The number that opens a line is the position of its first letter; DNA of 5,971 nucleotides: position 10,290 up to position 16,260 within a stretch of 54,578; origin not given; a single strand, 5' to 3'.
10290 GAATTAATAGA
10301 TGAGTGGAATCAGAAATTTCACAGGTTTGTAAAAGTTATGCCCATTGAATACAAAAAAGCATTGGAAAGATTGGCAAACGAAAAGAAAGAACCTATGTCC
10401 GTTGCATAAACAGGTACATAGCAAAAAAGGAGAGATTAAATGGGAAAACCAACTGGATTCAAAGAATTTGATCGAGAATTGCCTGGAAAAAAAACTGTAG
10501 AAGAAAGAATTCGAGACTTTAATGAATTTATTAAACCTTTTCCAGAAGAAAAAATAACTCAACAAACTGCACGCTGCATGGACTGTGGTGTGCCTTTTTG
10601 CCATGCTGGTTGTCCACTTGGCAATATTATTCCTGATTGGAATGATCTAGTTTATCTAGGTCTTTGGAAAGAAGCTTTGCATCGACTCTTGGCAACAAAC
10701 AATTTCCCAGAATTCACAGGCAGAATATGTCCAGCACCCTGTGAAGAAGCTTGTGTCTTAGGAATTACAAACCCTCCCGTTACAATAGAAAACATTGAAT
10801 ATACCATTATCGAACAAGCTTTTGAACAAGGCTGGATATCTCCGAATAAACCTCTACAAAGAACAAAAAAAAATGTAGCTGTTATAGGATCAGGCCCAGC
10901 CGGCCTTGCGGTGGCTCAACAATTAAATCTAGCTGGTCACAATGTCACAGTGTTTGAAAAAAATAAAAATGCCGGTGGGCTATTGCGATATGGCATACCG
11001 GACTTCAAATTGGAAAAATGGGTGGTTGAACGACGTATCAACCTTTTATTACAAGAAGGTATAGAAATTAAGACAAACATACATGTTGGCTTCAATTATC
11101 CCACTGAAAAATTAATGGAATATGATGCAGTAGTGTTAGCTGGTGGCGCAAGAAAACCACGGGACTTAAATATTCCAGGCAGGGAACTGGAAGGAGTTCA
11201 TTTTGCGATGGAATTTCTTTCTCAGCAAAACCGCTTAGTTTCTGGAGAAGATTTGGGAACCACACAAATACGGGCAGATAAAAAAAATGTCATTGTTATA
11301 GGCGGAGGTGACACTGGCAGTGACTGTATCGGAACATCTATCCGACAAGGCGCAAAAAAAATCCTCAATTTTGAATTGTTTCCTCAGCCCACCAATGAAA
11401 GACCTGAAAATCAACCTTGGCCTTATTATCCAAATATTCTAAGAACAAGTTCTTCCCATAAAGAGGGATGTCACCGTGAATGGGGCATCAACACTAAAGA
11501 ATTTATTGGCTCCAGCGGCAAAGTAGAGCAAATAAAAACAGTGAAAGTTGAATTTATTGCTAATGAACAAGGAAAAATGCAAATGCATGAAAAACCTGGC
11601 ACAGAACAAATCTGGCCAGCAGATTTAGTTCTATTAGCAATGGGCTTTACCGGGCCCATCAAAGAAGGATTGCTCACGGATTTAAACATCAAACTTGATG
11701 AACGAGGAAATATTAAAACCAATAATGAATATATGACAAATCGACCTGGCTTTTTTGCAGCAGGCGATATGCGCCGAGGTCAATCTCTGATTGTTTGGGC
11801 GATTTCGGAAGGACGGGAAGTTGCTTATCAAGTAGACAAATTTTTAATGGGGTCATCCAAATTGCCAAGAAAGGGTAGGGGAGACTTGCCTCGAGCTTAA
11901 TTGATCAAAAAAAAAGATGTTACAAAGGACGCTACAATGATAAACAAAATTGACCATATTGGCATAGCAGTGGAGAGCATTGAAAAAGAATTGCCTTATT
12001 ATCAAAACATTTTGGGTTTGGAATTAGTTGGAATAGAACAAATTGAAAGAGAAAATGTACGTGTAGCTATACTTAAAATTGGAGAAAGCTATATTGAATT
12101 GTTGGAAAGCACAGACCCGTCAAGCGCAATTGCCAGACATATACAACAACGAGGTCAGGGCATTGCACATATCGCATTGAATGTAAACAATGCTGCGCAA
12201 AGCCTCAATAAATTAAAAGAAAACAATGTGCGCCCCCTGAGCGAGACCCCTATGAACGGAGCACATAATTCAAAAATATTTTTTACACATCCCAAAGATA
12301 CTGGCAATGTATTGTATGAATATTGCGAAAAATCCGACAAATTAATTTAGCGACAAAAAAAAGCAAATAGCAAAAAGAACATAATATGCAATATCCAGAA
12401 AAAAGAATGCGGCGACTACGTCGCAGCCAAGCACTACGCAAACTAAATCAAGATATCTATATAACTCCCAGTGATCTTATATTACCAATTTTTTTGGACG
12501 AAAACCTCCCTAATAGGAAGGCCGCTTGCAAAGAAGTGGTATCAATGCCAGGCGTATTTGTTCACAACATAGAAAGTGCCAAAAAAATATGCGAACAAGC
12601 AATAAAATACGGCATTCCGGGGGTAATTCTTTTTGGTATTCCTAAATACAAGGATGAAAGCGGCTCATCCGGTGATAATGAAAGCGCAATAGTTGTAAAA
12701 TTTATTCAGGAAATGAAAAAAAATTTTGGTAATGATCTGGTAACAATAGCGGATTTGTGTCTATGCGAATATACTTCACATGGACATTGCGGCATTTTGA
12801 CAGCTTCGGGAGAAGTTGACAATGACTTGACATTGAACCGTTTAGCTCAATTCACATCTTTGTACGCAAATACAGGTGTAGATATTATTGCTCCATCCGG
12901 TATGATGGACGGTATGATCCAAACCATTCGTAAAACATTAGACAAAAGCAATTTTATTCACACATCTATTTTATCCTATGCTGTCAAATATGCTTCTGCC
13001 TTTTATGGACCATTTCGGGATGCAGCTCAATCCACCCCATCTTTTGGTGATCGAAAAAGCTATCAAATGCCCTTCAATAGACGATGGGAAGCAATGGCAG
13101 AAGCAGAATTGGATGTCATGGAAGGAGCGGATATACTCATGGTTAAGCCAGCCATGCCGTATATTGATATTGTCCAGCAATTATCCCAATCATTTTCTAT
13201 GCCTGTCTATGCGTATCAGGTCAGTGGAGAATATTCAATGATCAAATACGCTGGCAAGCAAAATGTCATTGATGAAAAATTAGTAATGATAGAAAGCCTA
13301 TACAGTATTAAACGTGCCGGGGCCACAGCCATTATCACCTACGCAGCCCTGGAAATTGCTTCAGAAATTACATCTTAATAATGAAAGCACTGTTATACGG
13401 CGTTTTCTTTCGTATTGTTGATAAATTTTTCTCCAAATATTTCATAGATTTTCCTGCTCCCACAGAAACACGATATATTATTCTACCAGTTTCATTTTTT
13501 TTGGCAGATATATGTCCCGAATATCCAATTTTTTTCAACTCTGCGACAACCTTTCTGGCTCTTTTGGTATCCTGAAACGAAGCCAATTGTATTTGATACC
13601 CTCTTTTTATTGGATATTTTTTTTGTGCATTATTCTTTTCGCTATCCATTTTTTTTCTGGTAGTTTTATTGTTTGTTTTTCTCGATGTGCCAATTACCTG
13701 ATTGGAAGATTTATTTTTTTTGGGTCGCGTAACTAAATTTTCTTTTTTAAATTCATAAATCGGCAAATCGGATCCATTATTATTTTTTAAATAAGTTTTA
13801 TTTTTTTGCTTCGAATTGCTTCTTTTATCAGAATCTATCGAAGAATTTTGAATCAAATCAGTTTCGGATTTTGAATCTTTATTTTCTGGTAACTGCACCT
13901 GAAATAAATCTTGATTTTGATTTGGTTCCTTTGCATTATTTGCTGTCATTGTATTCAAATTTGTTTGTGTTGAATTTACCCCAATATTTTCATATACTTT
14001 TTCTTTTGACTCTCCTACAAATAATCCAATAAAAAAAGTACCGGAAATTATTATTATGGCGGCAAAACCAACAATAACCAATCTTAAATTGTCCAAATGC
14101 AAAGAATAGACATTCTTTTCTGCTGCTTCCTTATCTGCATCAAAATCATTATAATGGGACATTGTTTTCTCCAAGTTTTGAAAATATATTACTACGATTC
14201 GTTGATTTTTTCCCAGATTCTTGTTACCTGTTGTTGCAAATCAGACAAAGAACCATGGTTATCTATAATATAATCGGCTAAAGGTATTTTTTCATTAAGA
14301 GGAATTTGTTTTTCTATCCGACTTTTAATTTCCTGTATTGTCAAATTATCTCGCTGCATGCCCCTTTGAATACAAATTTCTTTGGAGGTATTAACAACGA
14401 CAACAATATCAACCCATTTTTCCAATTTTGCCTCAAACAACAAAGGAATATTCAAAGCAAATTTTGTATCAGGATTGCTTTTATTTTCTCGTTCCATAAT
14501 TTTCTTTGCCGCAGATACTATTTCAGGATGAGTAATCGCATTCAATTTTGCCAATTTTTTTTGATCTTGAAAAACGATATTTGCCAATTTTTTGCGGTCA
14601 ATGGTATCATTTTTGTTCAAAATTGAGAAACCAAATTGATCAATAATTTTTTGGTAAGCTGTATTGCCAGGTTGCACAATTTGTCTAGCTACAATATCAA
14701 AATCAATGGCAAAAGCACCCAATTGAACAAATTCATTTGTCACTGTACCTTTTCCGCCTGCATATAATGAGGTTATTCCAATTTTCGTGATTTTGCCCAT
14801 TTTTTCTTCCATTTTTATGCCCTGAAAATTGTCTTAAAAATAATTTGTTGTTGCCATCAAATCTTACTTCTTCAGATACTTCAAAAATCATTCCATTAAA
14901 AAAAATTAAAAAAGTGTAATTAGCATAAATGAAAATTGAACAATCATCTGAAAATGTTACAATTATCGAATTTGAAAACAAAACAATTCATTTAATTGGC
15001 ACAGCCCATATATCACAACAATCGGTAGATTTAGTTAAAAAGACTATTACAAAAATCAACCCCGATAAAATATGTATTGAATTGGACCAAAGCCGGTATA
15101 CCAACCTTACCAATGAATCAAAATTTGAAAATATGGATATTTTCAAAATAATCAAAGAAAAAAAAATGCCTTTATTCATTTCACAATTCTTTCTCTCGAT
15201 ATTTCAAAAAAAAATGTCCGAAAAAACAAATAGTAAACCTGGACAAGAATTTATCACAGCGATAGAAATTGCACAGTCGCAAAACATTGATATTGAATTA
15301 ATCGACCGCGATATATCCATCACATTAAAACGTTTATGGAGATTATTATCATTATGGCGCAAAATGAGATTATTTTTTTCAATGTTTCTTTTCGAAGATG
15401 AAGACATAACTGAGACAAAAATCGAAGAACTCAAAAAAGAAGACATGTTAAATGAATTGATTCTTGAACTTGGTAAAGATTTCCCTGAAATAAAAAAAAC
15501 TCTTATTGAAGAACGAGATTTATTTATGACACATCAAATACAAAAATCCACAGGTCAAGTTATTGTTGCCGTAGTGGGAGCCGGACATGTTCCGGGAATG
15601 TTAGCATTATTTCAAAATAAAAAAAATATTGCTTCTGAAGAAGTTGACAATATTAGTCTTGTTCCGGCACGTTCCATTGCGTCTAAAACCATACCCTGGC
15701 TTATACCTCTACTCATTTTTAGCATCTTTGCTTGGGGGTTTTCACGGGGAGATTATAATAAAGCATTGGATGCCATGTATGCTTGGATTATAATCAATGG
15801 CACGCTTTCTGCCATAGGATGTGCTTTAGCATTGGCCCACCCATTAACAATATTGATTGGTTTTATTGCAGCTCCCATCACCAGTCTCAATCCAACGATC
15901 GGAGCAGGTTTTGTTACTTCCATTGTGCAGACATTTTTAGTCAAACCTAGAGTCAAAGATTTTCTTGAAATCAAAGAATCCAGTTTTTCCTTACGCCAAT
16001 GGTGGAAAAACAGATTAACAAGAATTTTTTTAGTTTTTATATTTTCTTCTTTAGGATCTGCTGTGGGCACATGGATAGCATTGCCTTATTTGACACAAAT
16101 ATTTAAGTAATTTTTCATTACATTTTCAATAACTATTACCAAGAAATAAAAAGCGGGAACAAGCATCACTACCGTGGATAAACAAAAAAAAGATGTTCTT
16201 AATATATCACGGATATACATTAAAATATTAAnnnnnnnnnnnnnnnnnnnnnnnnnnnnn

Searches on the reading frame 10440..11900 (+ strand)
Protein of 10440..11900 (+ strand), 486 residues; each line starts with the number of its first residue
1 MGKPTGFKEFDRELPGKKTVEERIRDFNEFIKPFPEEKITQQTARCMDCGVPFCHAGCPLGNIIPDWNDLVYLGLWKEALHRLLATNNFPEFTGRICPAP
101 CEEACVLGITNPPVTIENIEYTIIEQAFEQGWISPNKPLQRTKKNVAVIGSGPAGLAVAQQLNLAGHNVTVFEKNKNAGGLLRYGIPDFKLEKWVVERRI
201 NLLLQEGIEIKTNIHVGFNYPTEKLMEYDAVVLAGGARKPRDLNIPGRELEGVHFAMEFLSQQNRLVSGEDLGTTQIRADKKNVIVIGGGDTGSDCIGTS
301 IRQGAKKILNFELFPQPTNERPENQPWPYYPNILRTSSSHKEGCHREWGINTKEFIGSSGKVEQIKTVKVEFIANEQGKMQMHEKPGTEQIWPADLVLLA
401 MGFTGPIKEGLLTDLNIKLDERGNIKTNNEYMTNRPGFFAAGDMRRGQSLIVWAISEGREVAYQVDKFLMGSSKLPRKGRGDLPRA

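Call 48: search_protein_families(library=pfam, proteins=[window:10440-11900:+], max_evalue=0.00001)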
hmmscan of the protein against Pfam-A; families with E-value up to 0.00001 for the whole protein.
window:10440-11900:+ (486 aa): 6 families
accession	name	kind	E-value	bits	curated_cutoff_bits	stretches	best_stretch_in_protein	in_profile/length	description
PF07992.20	Pyr_redox_2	-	5.3e-30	105.3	26.1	1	145-458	2-291/291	Pyridine nucleotide-disulphide oxidoreductase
PF14691.11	Fer4_20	-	2e-23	82.8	25.8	1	23-131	1-112/113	Dihydroprymidine dehydrogenase domain II, 4Fe-4S cluster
PF13738.12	Pyr_redox_3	-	8.9e-12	45.3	30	0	230-442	127-305/305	Pyridine nucleotide-disulphide oxidoreductase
PF13450.12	NAD_binding_8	-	3.9e-08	33.9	21.9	1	148-183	1-36/68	NAD(P)-binding Rossmann-like domain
PF01266.30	DAO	-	5.9e-08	33.1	27.9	1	146-217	2-83/353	FAD dependent oxidoreductase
PF03486.20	HI0933_like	-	3.1e-06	27.3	50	0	145-179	2-36/244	HI0933-like protein Rossmann domain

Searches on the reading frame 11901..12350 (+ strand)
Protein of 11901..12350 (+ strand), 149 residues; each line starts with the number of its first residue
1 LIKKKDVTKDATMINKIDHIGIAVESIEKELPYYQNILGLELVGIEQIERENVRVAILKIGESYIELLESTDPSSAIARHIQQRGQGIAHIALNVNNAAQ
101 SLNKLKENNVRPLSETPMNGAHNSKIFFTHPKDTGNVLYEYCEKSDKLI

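Call 48: search_protein_families(library=pfam, proteins=[window:11901-12350:+], max_evalue=0.00001)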
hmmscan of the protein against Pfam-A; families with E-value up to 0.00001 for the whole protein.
window:11901-12350:+ (149 aa): 3 families
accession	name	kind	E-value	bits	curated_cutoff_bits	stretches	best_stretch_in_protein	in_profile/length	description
PF13669.12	Glyoxalase_4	-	1.1e-20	74.4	27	1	18-128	1-109/109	Glyoxalase/Bleomycin resistance protein/Dioxygenase superfamily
PF00903.31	Glyoxalase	-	1.2e-15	58.4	20.6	1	16-136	1-116/121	Glyoxalase/Bleomycin resistance protein/Dioxygenase superfamily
PF13468.12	Glyoxalase_3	-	3.2e-10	40.8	25.1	1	17-121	1-111/176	Glyoxalase-like domain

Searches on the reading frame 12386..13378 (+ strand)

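Call 48: search_protein_families(library=pfam, proteins=[window:12386-13378:+], max_evalue=0.00001)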
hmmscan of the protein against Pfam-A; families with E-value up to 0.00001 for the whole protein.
window:12386-13378:+ (330 aa): 1 family
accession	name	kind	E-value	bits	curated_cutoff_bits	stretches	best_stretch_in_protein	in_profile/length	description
PF00490.27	ALAD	-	9.8e-129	429.5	24.6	1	6-325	2-315/317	Delta-aminolevulinic acid dehydratase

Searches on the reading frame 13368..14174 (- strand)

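Call 48: search_protein_families(library=pfam, proteins=[window:13368-14174:-], max_evalue=0.00001)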
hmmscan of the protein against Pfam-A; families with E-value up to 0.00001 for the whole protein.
window:13368-14174:- (268 aa): 1 family
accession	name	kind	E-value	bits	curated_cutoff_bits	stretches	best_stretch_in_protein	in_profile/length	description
PF05036.18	SPOR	-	4.9e-09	36.8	21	1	191-265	3-74/76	SPOR domain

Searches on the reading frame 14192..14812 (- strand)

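Call 48: search_protein_families(library=pfam, proteins=[window:14192-14812:-], max_evalue=0.00001)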
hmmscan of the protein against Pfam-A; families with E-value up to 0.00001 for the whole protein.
window:14192-14812:- (206 aa): 1 family
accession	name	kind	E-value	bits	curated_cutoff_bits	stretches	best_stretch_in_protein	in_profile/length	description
PF01121.26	CoaE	-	8.6e-48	162.8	27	1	11-190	3-179/180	Dephospho-CoA kinase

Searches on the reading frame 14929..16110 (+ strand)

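Call 54: search_protein_families(library=pfam, proteins=[window:14929-16110:+], max_evalue=0.00001)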
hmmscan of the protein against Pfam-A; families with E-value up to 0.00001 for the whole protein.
window:14929-16110:+ (393 aa): 1 family
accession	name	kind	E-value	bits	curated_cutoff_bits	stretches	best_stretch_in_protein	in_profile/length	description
PF01963.22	TraB_PrgY_gumN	-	4.7e-38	132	26.8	1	11-226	3-252/263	TraB/PrgY/gumN family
